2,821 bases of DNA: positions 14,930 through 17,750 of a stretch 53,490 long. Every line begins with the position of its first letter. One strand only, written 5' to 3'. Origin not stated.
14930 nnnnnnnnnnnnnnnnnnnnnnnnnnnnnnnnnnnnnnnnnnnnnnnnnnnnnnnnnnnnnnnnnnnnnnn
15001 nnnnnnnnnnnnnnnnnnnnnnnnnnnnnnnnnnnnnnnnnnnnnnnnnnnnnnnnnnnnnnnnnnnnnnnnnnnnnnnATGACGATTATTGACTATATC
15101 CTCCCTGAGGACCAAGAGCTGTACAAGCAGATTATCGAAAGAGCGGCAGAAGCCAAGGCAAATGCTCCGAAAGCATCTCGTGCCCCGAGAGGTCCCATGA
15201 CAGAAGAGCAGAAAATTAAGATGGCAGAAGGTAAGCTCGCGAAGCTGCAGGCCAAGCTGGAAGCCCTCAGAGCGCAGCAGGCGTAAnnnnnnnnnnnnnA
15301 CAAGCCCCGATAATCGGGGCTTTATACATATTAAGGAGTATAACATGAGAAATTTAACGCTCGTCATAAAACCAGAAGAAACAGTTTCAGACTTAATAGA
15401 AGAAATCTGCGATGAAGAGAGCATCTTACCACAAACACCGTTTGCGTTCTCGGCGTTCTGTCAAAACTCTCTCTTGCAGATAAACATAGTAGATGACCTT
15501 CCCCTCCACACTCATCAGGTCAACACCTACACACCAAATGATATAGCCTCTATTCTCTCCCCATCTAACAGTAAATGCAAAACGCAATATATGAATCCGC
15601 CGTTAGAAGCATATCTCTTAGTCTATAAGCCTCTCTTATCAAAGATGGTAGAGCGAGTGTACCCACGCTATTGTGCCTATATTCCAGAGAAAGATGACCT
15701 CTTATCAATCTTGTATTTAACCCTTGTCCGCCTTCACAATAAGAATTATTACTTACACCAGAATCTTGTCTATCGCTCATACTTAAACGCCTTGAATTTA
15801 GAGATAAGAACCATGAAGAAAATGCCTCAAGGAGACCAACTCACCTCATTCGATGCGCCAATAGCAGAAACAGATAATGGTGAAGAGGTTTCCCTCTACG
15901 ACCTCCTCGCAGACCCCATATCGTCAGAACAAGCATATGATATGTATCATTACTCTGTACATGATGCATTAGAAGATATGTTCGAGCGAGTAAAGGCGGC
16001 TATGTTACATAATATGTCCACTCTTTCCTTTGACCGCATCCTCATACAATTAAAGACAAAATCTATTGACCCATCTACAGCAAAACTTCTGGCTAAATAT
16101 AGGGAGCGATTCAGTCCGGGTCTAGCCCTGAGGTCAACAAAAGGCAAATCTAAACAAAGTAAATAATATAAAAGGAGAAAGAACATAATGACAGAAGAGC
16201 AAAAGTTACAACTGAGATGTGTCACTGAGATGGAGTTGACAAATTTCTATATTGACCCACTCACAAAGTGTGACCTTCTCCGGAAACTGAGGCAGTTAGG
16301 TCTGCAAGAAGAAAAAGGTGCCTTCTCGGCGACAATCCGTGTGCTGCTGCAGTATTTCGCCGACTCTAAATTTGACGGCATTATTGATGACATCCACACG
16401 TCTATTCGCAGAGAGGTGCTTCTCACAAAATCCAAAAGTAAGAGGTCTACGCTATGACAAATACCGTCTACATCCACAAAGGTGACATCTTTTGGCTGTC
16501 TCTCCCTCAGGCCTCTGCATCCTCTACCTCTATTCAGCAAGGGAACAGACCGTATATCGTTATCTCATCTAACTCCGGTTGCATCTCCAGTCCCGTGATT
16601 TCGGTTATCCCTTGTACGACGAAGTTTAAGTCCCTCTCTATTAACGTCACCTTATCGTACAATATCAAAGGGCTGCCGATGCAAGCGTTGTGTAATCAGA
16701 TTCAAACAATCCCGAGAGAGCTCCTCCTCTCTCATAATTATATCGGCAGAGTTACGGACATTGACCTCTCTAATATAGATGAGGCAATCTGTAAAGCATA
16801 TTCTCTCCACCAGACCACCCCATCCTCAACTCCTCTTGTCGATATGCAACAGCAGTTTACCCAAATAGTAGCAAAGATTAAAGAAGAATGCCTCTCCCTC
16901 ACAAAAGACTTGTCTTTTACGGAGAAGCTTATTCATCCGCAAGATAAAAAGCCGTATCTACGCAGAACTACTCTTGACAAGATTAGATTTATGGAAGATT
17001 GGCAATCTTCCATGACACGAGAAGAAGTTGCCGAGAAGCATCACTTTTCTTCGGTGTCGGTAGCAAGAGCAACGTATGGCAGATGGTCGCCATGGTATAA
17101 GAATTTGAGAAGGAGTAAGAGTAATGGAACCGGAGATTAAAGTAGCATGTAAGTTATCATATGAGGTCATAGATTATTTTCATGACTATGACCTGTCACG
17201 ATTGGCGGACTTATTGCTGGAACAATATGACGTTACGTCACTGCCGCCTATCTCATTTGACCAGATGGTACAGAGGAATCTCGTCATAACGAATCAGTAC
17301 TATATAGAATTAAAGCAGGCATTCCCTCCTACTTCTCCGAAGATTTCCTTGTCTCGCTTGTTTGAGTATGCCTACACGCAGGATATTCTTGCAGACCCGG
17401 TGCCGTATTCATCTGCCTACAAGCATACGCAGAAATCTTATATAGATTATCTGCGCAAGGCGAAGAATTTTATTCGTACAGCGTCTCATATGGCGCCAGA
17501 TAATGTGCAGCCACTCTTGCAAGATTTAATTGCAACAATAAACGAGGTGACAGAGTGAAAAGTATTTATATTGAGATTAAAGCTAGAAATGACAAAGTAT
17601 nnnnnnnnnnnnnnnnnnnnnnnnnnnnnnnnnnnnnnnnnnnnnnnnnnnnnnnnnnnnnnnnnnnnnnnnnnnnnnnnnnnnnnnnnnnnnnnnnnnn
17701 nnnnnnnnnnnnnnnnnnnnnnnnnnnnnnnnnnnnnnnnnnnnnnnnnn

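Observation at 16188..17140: Phage-encoded MazF/PemK/Kid-like endoribonuclease domain fused to an HTH domain, with a translationally coupled upstream small gene (toxin-antitoxin-like pair in the early region)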

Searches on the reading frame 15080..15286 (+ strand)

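Call 3: search_protein_families(library=pfam, proteins=[window:15080-15286:+], max_evalue=1)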
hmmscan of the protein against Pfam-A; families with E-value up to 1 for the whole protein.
window:15080-15286:+ (68 aa): 2 families
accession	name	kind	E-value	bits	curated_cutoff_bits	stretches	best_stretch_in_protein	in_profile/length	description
PF09110.16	HAND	-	0.037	15.3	26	1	14-62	5-51/109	HAND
PF08447.18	PAS_3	-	0.11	13.2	25.6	1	3-64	26-76/89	PAS fold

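Call 4: search_protein_families(library=phrogs, proteins=[window:15080-15286:+], max_evalue=0.1)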
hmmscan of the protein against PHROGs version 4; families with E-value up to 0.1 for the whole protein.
window:15080-15286:+ (68 aa): 0 families

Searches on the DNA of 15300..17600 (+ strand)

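Call 6: search_dna_similar(query=window:15300-17600:+, collection=phages, mode=near, max_rows=30)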
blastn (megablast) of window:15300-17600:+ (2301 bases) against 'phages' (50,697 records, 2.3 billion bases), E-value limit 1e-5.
No match.

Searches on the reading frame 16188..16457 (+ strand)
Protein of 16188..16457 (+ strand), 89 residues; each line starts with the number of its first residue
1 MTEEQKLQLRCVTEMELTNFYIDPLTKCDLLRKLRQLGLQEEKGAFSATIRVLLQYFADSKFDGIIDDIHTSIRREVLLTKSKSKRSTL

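Call 3: search_protein_families(library=pfam, proteins=[window:16188-16457:+], max_evalue=1)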
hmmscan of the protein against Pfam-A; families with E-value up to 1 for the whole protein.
window:16188-16457:+ (89 aa): 0 families

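Call 4: search_protein_families(library=phrogs, proteins=[window:16188-16457:+], max_evalue=0.1)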
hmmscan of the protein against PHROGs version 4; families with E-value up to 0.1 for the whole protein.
window:16188-16457:+ (89 aa): 1 family
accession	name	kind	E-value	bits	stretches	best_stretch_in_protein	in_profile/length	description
phrog_30484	-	unknown function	0.09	14.2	0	61-78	18-35/85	-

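Call 19: search_solved_structures(query=window:16188-16457:+, max_evalue=10, show_alignments=2)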
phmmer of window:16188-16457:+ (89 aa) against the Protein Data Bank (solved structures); distinct sequences matched with E-value up to 10: 3.
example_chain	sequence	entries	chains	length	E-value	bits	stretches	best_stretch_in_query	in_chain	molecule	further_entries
2zsg_A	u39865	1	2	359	0.75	13.3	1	20-70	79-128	Aminopeptidase P, putative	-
10pp_A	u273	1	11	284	1.3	12.6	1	15-63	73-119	Flagellin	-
9pil_Fd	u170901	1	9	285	1.3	12.6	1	15-63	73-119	Flagellin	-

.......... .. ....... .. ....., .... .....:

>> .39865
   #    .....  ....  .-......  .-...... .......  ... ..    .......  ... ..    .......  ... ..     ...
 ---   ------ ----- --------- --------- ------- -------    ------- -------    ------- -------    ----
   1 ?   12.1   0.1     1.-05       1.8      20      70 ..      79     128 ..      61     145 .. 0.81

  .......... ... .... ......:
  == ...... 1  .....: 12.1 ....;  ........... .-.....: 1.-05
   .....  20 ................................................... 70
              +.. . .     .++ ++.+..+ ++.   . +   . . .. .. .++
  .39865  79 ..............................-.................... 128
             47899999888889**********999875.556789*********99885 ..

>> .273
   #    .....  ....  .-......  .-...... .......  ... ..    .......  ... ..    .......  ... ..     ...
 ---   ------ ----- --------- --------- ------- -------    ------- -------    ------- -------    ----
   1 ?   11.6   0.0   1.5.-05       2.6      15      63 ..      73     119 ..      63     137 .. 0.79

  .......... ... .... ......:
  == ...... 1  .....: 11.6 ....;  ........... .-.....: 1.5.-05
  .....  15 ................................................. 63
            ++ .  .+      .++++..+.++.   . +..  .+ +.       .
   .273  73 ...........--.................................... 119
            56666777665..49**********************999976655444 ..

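Call 37: find_homologous_proteins(query=window:16188-16457:+, max_evalue=0.01)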
Query window:16188-16457:+ (89 aa): 2 proteins with E <= 0.01 among 4 candidates.
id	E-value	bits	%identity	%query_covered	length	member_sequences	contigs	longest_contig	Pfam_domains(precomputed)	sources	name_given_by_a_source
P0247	1.8e-49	182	99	100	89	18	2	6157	-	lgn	-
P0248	3.8e-45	169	89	100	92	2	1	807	-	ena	-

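Call 47: search_protein_families(library=ncbifam, proteins=[window:16188-16457:+], max_evalue=5)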
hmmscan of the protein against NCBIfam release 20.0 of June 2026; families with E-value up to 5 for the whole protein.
window:16188-16457:+ (89 aa): 3 families
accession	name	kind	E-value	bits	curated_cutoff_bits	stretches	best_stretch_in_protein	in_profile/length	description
NF007742.0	PRK10422.1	equivalog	0.0074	15.1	467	1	24-83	166-224/352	lipopolysaccharide core heptosyltransferase RfaQ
NF047617.1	LIC12077_fam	equivalog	0.03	14.4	110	1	53-86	14-49/68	LIC12077 family protein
TIGR03125.1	citrate_citG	equivalog_domain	0.098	12.1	272.3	1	26-52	65-91/275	triphosphoribosyl-dephospho-CoA synthase CitG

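Call 96: search_protein_families(library=padloc, proteins=[window:16188-16457:+], max_evalue=0.1)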
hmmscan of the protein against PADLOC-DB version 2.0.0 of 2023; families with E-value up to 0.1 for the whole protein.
window:16188-16457:+ (89 aa): 0 families
